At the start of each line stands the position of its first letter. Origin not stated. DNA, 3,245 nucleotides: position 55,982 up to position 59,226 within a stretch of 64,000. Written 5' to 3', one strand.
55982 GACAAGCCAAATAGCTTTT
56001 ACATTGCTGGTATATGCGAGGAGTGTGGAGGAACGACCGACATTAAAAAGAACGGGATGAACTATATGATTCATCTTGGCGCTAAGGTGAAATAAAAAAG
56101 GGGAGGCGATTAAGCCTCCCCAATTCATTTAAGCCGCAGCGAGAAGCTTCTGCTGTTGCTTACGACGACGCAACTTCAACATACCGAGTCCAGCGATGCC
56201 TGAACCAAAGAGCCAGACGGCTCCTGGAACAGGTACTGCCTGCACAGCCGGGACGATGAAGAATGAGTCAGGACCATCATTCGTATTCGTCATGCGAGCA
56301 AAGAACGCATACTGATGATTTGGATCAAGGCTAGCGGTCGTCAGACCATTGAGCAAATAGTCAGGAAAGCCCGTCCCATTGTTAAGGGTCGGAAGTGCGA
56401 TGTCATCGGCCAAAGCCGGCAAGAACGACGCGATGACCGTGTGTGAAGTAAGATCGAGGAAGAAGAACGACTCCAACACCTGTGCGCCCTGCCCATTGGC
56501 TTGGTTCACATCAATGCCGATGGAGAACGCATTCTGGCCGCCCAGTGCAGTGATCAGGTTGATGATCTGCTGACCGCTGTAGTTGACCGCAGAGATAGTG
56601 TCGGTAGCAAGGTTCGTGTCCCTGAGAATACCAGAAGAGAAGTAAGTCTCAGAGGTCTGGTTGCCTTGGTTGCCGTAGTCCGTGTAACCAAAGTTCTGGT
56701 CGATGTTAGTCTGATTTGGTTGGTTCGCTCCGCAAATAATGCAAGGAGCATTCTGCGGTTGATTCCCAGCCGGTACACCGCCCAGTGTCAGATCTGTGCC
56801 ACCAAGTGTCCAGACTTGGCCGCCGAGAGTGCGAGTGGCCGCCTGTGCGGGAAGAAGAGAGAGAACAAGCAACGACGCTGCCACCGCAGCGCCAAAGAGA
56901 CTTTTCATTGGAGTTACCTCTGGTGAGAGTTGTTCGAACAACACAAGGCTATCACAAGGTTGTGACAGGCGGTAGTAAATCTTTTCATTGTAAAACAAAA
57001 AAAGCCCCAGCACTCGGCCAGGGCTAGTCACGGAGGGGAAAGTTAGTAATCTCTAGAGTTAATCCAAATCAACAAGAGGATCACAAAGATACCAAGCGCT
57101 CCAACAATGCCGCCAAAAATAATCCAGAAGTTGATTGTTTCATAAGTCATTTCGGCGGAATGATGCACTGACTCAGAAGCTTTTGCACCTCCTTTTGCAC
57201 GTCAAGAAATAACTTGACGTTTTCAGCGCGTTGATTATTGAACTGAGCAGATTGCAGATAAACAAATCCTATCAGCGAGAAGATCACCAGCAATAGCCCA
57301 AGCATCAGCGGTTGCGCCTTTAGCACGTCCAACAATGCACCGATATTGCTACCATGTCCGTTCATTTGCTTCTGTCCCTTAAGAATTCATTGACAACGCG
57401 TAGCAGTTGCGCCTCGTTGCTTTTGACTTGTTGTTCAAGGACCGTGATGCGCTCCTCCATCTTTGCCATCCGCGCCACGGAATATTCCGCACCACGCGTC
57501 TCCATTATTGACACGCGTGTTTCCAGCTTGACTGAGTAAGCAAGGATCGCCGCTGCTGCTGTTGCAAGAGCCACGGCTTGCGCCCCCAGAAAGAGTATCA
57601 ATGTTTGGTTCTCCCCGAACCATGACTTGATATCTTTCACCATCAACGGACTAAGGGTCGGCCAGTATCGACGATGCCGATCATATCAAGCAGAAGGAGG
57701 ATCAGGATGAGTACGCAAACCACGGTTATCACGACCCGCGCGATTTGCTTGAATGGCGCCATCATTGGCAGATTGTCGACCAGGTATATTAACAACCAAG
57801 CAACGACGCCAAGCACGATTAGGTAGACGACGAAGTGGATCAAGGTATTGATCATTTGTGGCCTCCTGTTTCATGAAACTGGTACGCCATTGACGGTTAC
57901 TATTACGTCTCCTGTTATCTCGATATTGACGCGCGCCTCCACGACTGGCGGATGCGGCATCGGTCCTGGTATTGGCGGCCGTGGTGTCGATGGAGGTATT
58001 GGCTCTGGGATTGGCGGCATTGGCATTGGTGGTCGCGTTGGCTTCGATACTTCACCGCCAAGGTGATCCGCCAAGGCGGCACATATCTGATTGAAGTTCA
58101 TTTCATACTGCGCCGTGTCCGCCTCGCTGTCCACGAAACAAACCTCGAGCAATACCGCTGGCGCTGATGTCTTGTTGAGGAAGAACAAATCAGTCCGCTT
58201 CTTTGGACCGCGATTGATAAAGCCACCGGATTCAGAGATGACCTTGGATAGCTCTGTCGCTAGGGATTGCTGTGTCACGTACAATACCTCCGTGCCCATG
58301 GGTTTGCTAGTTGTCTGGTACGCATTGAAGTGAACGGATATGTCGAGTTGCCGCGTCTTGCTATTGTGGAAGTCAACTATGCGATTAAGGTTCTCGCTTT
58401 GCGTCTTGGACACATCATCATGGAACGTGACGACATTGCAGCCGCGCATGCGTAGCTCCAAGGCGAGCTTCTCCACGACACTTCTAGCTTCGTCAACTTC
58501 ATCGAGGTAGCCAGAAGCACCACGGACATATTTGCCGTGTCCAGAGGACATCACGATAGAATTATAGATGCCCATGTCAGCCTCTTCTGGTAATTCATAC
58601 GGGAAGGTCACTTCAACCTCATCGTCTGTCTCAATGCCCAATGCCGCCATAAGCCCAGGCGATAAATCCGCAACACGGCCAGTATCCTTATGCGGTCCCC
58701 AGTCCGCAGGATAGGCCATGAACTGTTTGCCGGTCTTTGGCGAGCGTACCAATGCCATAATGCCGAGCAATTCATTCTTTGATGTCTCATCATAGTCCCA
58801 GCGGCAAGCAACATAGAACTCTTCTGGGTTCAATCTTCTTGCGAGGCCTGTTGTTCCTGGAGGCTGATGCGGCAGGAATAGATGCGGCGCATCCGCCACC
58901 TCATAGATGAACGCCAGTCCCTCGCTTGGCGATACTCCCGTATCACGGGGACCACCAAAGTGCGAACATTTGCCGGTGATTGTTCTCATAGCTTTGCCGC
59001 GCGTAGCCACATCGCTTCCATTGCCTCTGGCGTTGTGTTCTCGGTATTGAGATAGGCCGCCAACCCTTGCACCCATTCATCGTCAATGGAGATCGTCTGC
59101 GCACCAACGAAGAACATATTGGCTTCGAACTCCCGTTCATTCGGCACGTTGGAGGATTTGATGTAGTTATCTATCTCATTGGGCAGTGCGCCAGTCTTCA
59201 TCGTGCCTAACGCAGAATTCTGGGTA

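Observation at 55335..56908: Phage-borne pair of exosortase-type (PEP-CTERM / VPLPA-CTERM) secreted proteins at the convergent junction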

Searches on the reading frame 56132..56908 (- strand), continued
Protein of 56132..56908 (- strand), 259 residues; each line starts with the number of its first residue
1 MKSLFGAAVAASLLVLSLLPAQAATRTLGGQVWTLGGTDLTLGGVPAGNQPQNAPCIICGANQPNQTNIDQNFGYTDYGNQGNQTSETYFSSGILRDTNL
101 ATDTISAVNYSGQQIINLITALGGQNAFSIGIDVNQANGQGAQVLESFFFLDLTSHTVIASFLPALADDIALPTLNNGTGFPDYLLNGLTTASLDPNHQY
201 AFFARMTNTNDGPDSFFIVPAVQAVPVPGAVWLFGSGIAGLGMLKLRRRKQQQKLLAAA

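Call 62: search_protein_representatives(alignment_id=A1)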
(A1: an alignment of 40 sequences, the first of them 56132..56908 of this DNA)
Query: 40 sequences, 260 profile positions. Proteins with E-value up to 0.001 (for the whole library): 396; up to 1e-10: 161; up to 1e-30: 26. The best 150 are listed.
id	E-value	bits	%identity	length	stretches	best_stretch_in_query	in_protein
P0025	6.5e-128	441.7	-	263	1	1-257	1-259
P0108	1.9e-93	328.8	-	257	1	1-256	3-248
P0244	5.7e-75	268.2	-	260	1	1-255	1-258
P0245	1.5e-69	250.5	-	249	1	2-255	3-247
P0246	3.0e-69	249.5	-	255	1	2-255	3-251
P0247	3.2e-68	246.1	-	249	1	5-256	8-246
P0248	1.4e-63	230.9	-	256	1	1-254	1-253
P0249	9.1e-63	228.2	-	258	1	5-253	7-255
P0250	1.6e-62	227.4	-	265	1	1-255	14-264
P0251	1.3e-55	204.8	-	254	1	2-253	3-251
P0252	1.8e-45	171.5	-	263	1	1-254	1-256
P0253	1.1e-43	165.7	-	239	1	1-257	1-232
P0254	1.1e-41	159.1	-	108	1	149-256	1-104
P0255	1.3e-40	155.6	-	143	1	1-152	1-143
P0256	2.6e-40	154.6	-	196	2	4-173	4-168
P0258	6.6e-37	143.5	-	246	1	28-254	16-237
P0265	1.1e-33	132.9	-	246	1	34-256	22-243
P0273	1.7e-27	112.6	-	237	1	30-238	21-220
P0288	4.6e-24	101.4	-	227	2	120-256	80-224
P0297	5.8e-22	94.5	-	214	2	124-253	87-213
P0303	8.5e-21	90.7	-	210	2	121-253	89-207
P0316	8.4e-19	84.1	-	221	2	108-254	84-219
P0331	1.4e-16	76.8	-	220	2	117-253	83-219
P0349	1.7e-13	66.8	-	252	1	25-253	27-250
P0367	3.3e-12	62.5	-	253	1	34-251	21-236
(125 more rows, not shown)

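Call 63: search_protein_families(library=ncbifam, proteins=[P0258, P0265, P0273, P0288, P0297, P0303, P0316, P0331, P0349, P0367], max_evalue=0.001)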
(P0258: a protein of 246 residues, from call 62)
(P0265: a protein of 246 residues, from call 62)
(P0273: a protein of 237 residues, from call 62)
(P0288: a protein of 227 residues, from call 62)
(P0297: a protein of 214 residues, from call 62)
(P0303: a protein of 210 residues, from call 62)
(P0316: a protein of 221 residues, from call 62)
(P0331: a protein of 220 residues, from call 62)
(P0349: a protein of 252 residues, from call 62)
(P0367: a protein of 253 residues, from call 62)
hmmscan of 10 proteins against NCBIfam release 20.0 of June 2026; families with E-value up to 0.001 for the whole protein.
P0258 (246 aa): 0 families

P0265 (246 aa): 0 families

P0273 (237 aa): 1 family
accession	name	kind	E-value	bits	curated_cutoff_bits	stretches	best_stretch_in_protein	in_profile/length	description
NF038129.1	PEP_NF038129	equivalog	5.8e-05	23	65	1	173-234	133-193/194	NF038129 family PEP-CTERM protein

P0288 (227 aa): 0 families

P0297 (214 aa): 4 families
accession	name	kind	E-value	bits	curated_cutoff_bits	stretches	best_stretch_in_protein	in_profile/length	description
TIGR03370.1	VPLPA-CTERM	domain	1.7e-06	27.9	25.35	1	188-212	1-25/25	VPLPA-CTERM sorting domain-containing protein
NF041927.1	Xrt_dep_XDP1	equivalog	1.1e-05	25.6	125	1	143-211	180-242/242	exosortase-dependent surface protein XDP1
NF038129.1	PEP_NF038129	equivalog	1.2e-05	25.3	65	1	152-211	135-194/194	NF038129 family PEP-CTERM protein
NF041538.1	PEP_EDSA_1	subfamily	8.7e-05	22.3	100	1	159-211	254-307/307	EDSAP-1 family PEP-CTERM protein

P0303 (210 aa): 1 family
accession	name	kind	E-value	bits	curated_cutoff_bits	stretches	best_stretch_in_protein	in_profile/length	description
TIGR03370.1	VPLPA-CTERM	domain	0.00015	21.7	25.35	1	182-206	1-25/25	VPLPA-CTERM sorting domain-containing protein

P0316 (221 aa): 6 families
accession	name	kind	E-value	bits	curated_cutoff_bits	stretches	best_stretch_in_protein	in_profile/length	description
NF038125.1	PEP_CTERM_THxN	subfamily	9.7e-07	28.6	85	1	172-217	202-246/246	THxN family PEP-CTERM protein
NF033554.9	floc_PepA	equivalog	2.1e-05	24.5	80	1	42-218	101-261/261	flocculation-associated PEP-CTERM protein PepA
TIGR02595.1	PEP_CTERM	domain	6.7e-05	23.5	16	1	194-219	1-24/24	PEP-CTERM sorting domain-containing protein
NF038129.1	PEP_NF038129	equivalog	9.9e-05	22.3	65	1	168-217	142-194/194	NF038129 family PEP-CTERM protein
NF038126.1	PEP_CTERM_FxDxF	subfamily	0.00023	21.4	50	1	83-217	29-164/165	FxDxF family PEP-CTERM protein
NF038118.1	PEP_CTERM_CCXG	equivalog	0.00047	19.9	90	0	164-217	150-199/199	CCXG family PEP-CTERM protein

P0331 (220 aa): 1 family
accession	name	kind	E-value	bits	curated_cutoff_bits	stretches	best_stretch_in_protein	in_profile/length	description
TIGR03370.1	VPLPA-CTERM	domain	8.9e-11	41.6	25.35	1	194-218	1-25/25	VPLPA-CTERM sorting domain-containing protein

P0349 (252 aa): 10 families
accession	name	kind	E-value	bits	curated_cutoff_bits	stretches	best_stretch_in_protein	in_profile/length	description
NF038126.1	PEP_CTERM_FxDxF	subfamily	2.4e-11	44.1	50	1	223-248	140-165/165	FxDxF family PEP-CTERM protein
NF035944.1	PEPxxWA-CTERM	domain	3.3e-09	36.5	35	1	225-248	1-24/24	PEPxxWA-CTERM sorting domain-containing protein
NF038129.1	PEP_NF038129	equivalog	8.1e-09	35.6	65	1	137-248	102-194/194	NF038129 family PEP-CTERM protein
NF033554.9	floc_PepA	equivalog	4.8e-08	33.1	80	1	122-250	161-260/261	flocculation-associated PEP-CTERM protein PepA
NF038119.1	PEP_CTERM_MHFG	equivalog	3.8e-07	30.7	100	1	212-249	223-260/260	MHFG family PEP-CTERM protein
NF038124.1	PEP_CTERM_TLD_A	exception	1.4e-06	28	100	1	215-249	202-235/235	PEP_CTERM-anchored TLD domain-containing protein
TIGR02595.1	PEP_CTERM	domain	8.3e-06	26.3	16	1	225-250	1-24/24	PEP-CTERM sorting domain-containing protein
NF038120.1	PEP_CTERM_QFxxD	subfamily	0.00011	22.1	80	1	222-249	190-215/215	NF038120 family PEP-CTERM protein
NF038118.1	PEP_CTERM_CCXG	equivalog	0.00023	20.9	90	1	223-248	174-199/199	CCXG family PEP-CTERM protein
NF038125.1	PEP_CTERM_THxN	subfamily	0.00068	19.3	85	0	212-250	208-246/246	THxN family PEP-CTERM protein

P0367 (253 aa): 0 families

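Call 80: fold_search(model_id=the predicted structure, library=viral)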
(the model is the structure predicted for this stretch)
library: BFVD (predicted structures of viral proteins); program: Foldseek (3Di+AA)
matches with E <= 10: 1388; with E <= 0.001: 1
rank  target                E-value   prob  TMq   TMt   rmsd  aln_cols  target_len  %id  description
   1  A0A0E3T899            8.5e-04  0.84  0.16  0.10  12.0       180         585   12  Galactose binding protein [Gordonia phage Gsput1]
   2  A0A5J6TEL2            3.0e-03  0.82  0.18  0.10  12.2       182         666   10  Minor tail protein [Gordonia phage GretelLyn]
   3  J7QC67                5.1e-03  0.97  0.21  0.33  10.7       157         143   13  Uncharacterized protein [Alphaspiravirus yamagawaense]
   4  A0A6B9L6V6            6.0e-03  0.75  0.19  0.08  13.8       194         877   12  Minor tail protein [Mycobacterium phage Onyinye]
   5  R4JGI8                6.7e-03  0.89  0.22  0.12   9.2       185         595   12  (no name in the UniProt tables at hand)
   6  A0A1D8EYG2            6.7e-03  0.72  0.18  0.07  12.8       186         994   16  Minor tail protein [Mycobacterium phage Fortunato]
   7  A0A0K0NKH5            7.1e-03  0.84  0.23  0.09   8.1       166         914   11  Minor tail protein [Gordonia phage GMA3]
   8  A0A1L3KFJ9            8.0e-03  0.47  0.23  0.24  23.6       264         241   11  (no name in the UniProt tables at hand)
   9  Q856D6                9.0e-03  0.66  0.19  0.08  10.2       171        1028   11  Glycine-rich domain-containing protein [Mycobacterium phage Barnyard]
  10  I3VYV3                9.5e-03  0.72  0.22  0.15   7.5       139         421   14  (no name in the UniProt tables at hand)
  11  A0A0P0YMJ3            1.0e-02  0.75  0.26  0.07  13.3       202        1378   13  (no name in the UniProt tables at hand)
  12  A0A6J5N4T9            1.0e-02  0.60  0.26  0.13  17.1       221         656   13  Uncharacterized protein [uncultured Caudovirales phage]
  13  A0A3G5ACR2            1.1e-02  0.44  0.18  0.20  21.1       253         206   10  Uncharacterized protein [Satyrvirus sp.]
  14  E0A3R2                1.2e-02  0.54  0.21  0.15  16.5       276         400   10  Capsid protein (Fragment) [Tetnovirus 2]
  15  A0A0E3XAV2            1.3e-02  0.35  0.15  0.09   9.7       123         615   15  Minor tail protein [Gordonia phage Gmala1]
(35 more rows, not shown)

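Call 88: search_dna_similar(query=L008:11064-11645:+, collection=phages, mode=protein, max_evalue=1, max_rows=15)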
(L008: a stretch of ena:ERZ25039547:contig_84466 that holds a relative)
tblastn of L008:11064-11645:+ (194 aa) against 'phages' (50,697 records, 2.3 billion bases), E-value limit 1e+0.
No match.

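Call 91: search_protein_families(library=pfam, proteins=[P0017, P0057, P0082, P0008, P0014, P0068, P0033, P0042, P0007, P0113], max_evalue=1)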
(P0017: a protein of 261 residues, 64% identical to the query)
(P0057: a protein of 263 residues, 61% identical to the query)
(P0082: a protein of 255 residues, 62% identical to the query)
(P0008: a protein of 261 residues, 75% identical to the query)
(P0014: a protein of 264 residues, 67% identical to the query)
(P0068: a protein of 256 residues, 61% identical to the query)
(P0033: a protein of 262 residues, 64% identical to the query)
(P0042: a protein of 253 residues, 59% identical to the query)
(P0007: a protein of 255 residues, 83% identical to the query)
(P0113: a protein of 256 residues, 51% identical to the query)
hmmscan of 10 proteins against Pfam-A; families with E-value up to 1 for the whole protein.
P0017 (261 aa): 0 families

P0057 (263 aa): 0 families

P0082 (255 aa): 0 families

P0008 (261 aa): 0 families

P0014 (264 aa): 0 families

P0068 (256 aa): 0 families

P0033 (262 aa): 1 family
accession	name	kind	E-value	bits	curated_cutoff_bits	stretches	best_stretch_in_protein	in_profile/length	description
PF08139.17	LPAM_1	-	0.74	10.8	20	0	1-16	1-16/18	Prokaryotic membrane lipoprotein lipid attachment site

P0042 (253 aa): 1 family
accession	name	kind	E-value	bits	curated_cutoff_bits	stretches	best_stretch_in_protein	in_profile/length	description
PF07589.16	PEP-CTERM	-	0.00011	22.5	20.7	1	222-247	1-24/24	PEP-CTERM motif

P0007 (255 aa): 1 family
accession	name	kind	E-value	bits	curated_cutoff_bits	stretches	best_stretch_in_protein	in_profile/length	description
PF07589.16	PEP-CTERM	-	0.028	15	20.7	1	221-244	1-24/24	PEP-CTERM motif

P0113 (256 aa): 0 families

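Call 96: search_solved_structures(query=A1, max_evalue=1)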
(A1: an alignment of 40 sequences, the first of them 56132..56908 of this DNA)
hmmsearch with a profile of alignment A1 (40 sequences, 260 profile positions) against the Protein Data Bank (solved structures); distinct sequences matched with E-value up to 1: 2.
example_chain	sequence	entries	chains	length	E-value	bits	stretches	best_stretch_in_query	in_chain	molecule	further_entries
1uvf_A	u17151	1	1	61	0.061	15.7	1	46-70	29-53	SERINE PROTEINASE INHIBITOR KAZAL TYPE 5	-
1uvg_A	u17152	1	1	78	0.095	15.1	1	46-70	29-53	SERINE PROTEINASE INHIBITOR KAZAL TYPE 5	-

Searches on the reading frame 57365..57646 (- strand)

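Call 51: search_protein_families(library=phrogs, proteins=[window:57365-57646:-], max_evalue=0.01)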
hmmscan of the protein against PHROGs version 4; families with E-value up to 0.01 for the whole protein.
window:57365-57646:- (94 aa): 1 family
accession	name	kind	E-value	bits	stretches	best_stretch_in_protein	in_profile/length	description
phrog_1296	-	lysis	0.0039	18.2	0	57-78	26-47/93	holin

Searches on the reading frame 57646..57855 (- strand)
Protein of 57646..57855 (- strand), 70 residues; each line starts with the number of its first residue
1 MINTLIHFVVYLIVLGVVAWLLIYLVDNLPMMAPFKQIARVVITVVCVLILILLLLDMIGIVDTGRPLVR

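Call 51: search_protein_families(library=phrogs, proteins=[window:57646-57855:-], max_evalue=0.01)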
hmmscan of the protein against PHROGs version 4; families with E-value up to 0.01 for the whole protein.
window:57646-57855:- (70 aa): 1 family
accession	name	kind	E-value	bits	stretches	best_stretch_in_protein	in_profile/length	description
phrog_23151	-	unknown function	0.00016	22.6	1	12-52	10-49/55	-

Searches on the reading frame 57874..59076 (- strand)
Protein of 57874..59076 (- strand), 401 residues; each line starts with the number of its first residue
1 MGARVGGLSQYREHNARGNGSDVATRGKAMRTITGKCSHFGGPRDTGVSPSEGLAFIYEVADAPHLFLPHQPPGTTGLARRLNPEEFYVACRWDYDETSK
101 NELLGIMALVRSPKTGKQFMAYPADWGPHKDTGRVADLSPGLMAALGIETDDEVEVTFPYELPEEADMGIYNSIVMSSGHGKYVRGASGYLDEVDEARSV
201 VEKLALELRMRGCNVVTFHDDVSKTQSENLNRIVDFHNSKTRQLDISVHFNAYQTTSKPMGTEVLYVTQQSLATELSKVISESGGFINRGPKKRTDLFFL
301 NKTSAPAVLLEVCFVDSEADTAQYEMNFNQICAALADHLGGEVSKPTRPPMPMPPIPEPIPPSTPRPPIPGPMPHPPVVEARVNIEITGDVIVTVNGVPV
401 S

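Call 9: search_protein_families(library=phrogs, proteins=[window:57874-59076:-], max_evalue=0.00001)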
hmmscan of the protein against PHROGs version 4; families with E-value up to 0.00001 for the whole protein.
window:57874-59076:- (401 aa): 5 families
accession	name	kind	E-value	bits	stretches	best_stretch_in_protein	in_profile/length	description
phrog_435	-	lysis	2.4e-45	156.6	1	174-337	115-279/556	endolysin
phrog_12727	-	lysis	3e-17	64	1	173-341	164-340/393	endolysin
phrog_489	-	lysis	3.7e-14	53.4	1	173-345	166-354/459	endolysin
phrog_2742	-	lysis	7.4e-13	49.6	1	174-337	4-175/318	endolysin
phrog_13214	-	unknown function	1e-09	39.1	1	272-321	5-53/55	-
